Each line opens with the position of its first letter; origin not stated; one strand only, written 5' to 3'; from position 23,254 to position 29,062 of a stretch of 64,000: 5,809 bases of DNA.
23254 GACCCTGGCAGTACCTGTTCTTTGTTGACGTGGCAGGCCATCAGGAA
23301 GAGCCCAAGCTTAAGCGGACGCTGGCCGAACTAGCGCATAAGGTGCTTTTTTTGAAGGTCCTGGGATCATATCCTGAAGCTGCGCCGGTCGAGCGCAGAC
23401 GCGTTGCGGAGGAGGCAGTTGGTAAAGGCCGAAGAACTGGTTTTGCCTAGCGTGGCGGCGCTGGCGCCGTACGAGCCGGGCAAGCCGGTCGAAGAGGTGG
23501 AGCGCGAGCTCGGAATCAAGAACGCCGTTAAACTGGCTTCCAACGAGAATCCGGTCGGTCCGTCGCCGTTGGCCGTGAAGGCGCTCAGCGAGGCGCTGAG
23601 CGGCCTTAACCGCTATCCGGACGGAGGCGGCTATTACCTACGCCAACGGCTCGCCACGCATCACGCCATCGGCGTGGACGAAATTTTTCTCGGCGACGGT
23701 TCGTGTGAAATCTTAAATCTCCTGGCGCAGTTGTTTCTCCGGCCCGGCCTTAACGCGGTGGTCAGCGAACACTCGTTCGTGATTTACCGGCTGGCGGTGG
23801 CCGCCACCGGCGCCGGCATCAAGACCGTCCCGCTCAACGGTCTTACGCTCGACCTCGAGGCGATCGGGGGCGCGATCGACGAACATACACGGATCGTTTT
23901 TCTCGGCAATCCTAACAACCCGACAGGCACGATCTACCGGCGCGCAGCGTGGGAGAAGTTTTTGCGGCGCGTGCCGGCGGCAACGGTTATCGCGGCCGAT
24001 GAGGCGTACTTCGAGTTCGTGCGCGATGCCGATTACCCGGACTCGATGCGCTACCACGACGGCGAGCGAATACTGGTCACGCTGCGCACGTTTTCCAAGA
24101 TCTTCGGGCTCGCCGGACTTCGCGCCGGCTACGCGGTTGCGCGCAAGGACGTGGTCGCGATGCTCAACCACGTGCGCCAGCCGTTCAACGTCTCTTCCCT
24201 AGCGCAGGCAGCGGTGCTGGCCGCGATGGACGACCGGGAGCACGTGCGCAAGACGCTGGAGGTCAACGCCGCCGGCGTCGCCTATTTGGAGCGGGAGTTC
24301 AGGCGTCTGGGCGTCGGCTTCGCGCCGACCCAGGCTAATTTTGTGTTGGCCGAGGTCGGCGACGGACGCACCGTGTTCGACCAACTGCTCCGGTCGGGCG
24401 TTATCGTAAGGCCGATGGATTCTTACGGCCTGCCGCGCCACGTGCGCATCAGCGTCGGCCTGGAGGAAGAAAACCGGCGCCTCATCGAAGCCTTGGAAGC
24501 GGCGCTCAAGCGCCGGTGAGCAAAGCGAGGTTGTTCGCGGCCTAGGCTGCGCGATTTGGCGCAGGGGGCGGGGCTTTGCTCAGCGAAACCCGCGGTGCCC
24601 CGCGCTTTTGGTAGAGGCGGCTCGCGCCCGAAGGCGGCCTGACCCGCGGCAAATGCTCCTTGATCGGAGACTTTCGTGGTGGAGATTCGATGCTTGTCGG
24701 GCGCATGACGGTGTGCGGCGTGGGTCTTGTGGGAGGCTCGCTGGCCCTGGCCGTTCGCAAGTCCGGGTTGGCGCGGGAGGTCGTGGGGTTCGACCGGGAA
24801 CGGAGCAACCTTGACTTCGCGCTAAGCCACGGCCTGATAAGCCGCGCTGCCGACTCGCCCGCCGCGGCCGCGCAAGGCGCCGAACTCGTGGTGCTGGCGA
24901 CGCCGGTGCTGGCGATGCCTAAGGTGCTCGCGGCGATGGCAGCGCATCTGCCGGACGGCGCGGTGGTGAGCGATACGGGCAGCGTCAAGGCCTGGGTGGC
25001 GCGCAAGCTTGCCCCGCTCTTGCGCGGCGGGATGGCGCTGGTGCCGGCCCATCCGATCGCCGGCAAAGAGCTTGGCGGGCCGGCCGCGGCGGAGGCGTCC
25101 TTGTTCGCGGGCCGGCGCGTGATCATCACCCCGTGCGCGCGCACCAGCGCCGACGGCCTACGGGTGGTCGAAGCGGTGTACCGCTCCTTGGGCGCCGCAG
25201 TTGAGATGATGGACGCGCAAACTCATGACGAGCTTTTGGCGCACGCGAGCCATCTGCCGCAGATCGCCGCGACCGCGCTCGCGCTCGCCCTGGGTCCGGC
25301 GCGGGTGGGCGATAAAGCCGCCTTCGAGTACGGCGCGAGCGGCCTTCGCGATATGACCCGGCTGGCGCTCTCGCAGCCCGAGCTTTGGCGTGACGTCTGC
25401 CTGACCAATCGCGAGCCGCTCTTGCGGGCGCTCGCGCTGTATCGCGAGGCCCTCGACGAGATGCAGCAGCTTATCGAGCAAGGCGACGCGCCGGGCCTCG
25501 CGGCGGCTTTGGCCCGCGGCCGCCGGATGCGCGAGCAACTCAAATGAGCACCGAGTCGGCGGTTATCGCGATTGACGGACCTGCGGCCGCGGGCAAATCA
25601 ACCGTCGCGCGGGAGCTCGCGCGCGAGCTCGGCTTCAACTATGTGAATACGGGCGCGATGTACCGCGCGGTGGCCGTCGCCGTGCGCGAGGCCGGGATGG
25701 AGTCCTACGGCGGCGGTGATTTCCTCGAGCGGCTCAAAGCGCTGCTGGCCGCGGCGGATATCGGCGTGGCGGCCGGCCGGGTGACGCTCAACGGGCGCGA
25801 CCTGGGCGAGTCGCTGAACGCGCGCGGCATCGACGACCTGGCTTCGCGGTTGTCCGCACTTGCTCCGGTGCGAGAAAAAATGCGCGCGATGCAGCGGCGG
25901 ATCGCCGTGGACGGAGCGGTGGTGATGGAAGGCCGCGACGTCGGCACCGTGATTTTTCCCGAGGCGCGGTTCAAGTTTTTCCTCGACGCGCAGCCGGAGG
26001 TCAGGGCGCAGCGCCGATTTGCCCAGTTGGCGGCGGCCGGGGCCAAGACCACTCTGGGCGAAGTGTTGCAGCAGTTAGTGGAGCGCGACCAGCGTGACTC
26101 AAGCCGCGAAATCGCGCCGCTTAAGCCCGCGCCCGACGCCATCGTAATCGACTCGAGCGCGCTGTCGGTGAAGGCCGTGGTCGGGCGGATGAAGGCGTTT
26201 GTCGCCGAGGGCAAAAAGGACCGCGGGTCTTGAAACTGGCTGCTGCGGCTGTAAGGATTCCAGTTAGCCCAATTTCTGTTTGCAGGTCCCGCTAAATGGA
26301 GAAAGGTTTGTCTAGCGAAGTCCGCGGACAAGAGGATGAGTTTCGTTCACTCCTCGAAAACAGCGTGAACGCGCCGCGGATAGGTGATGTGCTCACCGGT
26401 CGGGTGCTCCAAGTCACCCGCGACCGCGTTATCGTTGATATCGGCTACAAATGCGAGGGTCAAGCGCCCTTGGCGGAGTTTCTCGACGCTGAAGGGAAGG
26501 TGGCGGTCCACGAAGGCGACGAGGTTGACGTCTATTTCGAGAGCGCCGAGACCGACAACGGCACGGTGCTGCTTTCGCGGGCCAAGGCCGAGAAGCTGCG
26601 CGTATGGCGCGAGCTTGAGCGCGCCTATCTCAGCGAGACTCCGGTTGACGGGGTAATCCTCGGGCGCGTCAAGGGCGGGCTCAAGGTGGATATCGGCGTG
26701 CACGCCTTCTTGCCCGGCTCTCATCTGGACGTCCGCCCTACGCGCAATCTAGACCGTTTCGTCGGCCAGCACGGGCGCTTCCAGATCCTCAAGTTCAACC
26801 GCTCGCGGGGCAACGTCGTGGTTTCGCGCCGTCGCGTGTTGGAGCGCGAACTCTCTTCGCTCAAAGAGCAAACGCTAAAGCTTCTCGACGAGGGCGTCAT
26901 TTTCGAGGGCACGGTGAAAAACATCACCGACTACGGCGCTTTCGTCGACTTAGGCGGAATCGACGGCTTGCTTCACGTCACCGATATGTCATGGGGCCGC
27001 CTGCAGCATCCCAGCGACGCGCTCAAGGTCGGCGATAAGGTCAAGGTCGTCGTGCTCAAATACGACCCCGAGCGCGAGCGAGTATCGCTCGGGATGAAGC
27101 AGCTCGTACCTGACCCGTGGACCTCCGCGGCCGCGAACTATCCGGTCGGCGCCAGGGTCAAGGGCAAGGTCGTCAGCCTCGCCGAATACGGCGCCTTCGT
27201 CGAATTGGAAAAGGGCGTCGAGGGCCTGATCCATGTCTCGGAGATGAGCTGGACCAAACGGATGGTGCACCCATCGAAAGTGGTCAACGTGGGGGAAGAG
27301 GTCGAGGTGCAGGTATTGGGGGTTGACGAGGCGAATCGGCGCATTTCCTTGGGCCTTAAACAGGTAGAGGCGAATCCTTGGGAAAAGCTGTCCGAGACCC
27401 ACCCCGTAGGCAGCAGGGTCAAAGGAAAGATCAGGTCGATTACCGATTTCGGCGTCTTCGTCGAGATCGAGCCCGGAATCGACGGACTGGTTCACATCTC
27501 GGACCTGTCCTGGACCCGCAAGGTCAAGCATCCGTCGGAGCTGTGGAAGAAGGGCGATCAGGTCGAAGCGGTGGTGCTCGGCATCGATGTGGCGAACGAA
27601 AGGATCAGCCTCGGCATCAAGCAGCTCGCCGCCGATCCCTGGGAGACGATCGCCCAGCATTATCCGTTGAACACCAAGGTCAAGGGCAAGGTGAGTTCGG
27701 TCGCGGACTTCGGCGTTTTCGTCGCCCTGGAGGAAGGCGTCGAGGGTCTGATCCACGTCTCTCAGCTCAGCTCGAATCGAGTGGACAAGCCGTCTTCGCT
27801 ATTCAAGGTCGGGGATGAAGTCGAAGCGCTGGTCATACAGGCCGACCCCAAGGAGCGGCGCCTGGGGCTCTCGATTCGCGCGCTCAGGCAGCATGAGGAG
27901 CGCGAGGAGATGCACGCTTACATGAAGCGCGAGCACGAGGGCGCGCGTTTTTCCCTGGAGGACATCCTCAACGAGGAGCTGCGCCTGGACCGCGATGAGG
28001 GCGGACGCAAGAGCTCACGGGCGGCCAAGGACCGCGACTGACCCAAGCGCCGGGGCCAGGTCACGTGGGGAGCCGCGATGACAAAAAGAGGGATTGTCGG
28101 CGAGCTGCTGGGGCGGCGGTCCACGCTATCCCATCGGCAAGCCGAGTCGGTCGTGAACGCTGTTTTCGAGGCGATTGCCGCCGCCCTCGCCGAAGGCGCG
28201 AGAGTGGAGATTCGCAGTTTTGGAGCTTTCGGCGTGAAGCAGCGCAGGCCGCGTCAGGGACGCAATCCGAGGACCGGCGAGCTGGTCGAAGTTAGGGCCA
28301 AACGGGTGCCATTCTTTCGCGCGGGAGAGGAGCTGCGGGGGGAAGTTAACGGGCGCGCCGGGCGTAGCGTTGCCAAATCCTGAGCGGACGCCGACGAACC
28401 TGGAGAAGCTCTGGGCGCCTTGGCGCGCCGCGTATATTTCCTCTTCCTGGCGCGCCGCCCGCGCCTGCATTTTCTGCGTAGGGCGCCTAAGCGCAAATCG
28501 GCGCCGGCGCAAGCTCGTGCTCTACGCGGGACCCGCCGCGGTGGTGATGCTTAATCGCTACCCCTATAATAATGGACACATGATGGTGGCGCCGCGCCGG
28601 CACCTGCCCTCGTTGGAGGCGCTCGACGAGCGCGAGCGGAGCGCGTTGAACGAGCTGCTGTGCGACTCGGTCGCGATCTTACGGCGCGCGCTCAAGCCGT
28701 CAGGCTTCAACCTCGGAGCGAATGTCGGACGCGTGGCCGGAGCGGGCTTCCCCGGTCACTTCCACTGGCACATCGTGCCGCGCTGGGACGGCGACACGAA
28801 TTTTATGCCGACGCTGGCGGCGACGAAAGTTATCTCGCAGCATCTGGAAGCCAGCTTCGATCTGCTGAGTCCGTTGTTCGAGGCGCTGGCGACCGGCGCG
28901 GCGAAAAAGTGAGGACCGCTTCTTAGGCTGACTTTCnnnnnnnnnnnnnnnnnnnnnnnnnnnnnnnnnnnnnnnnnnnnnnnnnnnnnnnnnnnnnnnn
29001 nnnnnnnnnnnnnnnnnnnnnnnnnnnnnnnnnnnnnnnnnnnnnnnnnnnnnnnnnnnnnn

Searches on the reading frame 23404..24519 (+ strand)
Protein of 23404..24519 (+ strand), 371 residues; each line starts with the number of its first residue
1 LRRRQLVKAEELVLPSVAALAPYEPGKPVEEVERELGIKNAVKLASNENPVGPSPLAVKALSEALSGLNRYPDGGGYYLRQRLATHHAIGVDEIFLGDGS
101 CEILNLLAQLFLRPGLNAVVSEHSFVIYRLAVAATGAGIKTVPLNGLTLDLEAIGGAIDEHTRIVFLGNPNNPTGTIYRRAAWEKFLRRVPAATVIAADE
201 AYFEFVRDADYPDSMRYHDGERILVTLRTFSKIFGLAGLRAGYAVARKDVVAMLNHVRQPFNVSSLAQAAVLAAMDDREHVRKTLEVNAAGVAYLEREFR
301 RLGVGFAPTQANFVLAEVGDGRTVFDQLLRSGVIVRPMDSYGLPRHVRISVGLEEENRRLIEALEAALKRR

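Call 12: search_protein_families(library=pfam, proteins=[window:23404-24519:+], max_evalue=0.001)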
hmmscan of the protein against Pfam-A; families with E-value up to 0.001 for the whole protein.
window:23404-24519:+ (371 aa): 1 family
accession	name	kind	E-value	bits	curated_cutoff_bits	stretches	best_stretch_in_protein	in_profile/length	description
PF00155.27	Aminotran_1_2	-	2.4e-56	191.9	19.7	1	40-364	2-361/361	Aminotransferase class I and II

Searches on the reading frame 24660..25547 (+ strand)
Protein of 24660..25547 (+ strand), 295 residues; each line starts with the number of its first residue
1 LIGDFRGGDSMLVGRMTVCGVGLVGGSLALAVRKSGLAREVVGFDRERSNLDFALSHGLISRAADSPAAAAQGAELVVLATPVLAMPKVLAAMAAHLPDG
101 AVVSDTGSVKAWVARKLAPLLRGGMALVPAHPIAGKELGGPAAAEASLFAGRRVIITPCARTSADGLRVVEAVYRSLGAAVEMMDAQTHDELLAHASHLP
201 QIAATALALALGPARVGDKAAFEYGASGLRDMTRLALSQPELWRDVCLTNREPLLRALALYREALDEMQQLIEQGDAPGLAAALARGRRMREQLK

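Call 12: search_protein_families(library=pfam, proteins=[window:24660-25547:+], max_evalue=0.001)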
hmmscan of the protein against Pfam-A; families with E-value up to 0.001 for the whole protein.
window:24660-25547:+ (295 aa): 4 families
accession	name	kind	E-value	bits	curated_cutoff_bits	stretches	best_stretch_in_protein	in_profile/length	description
PF02153.23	PDH_N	-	9.7e-33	113.3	26.5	1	28-182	1-153/154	Prephenate dehydrogenase, nucleotide-binding domain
PF20463.3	PDH_C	-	5.7e-21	75.2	22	1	186-284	2-100/102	Prephenate dehydrogenase, dimerization domain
PF03807.23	F420_oxidored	-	8.4e-07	29.9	21.6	1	18-104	4-90/94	NADP oxidoreductase coenzyme F420-dependent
PF03446.21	NAD_binding_2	-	1.4e-06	28.8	21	1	17-140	3-126/161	NAD binding domain of 6-phosphogluconate dehydrogenase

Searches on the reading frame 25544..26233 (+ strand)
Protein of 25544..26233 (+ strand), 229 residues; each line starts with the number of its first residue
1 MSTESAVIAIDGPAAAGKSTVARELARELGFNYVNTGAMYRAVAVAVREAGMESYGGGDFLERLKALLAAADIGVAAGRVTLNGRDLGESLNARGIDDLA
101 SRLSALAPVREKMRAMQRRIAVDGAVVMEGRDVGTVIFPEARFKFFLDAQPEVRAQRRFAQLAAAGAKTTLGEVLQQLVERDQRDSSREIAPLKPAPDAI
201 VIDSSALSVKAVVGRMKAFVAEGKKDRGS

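Call 12: search_protein_families(library=pfam, proteins=[window:25544-26233:+], max_evalue=0.001)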
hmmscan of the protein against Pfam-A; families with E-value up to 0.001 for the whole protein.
window:25544-26233:+ (229 aa): 5 families
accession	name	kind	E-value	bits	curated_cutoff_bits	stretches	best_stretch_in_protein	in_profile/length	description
PF02224.24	Cytidylate_kin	-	5.9e-66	222.6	26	1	8-217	1-206/211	Cytidylate kinase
PF13189.12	Cytidylate_kin2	-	8.3e-08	33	28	1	7-163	1-132/176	Cytidylate kinase-like family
PF13207.12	AAA_17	-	8e-07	29.9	27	1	12-45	2-35/136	AAA domain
PF13238.12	AAA_18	-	5.6e-06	27.3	29.4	1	8-39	1-27/128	AAA domain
PF13671.12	AAA_33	-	5.4e-05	23.9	27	1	7-49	1-43/143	AAA domain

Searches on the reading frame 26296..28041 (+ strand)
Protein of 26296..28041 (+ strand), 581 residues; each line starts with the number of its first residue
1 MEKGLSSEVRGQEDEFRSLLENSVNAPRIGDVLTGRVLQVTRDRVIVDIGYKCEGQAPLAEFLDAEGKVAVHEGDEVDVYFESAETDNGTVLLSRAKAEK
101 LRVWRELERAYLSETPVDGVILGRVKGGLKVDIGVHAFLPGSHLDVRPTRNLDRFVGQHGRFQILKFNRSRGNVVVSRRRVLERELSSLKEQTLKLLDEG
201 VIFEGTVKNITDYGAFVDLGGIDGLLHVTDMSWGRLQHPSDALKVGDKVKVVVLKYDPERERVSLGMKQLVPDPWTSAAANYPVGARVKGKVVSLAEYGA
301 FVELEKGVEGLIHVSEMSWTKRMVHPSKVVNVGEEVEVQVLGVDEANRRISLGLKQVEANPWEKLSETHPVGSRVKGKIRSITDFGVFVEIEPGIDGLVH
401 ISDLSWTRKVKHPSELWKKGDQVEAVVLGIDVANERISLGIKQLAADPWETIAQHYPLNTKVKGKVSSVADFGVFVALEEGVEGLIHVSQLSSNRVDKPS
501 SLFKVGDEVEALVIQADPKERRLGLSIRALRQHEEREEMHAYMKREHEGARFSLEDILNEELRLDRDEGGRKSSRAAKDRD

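Call 12: search_protein_families(library=pfam, proteins=[window:26296-28041:+], max_evalue=0.001)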
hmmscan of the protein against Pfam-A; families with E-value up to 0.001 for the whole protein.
window:26296-28041:+ (581 aa): 10 families
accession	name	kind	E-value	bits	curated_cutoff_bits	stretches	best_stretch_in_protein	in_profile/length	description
PF00575.29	S1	-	1.5e-98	323.7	22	6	283-355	3-74/74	S1 RNA binding domain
PF23459.1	S1_RRP5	-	6e-31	107.3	27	4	197-265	1-70/72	RRP5 S1 domain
PF21710.3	Spt6_S1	-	7.3e-13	49.1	27.5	0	377-438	22-83/91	Spt6, S1/OB domain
PF17092.11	PCB_OB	-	2.6e-08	35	27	0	285-342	32-99/111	Penicillin-binding protein OB-like domain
PF18614.7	RNase_II_C_S1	-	3.7e-08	33.5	26.6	0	235-265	27-56/59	RNase II-type exonuclease C-terminal S1 domain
PF24685.1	OB_RRP5_4th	-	1.8e-05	25.1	31.5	0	482-515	37-70/92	RRP5 OB-fold domain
PF21543.3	CvfB_2nd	-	1.8e-05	25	27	0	25-46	49-70/76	Virulence regulatory factor CvfB, second domain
PF13509.12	S1_2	-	3.9e-05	24.1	21.8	0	200-251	2-46/61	S1 domain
PF10447.15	EXOSC1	-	0.00039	21.5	21.2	0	27-81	2-60/112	Exosome component EXOSC1/CSL4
PF21266.3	RRP4_S1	-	0.00077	20.1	27.3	0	27-61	4-38/73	RRP4, S1 domain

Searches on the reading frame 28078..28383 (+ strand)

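Call 12: search_protein_families(library=pfam, proteins=[window:28078-28383:+], max_evalue=0.001)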
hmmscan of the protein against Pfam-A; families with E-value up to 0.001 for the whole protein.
window:28078-28383:+ (101 aa): 2 families
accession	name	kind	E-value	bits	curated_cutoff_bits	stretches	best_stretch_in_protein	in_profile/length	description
PF00216.26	Bac_DNA_binding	-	6.5e-27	94.1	22.4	1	1-91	1-90/90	Bacterial DNA-binding protein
PF18291.6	HU-HIG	-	3.7e-05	24.2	26.2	1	13-92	43-120/125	HU domain fused to wHTH, Ig, or Glycine-rich motif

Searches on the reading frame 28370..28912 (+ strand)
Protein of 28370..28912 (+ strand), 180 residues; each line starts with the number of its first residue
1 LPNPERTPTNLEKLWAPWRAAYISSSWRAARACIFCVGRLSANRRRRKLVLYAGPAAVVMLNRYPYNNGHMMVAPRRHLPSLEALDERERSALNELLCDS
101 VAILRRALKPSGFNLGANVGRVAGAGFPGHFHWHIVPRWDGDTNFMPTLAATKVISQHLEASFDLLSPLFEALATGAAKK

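Call 12: search_protein_families(library=pfam, proteins=[window:28370-28912:+], max_evalue=0.001)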
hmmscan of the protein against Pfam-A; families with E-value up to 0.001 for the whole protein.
window:28370-28912:+ (180 aa): 3 families
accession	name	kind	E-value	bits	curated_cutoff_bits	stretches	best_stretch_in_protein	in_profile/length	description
PF01230.28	HIT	-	2.5e-11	44.5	21.5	1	48-138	6-95/98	HIT domain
PF11969.13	DcpS_C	-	4.6e-05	24.3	24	1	42-136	8-100/114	Scavenger mRNA decapping enzyme C-term binding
PF04677.20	CwfJ_C_1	-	0.00049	20.4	21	1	30-94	11-72/122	Protein similar to CwfJ C-terminus 1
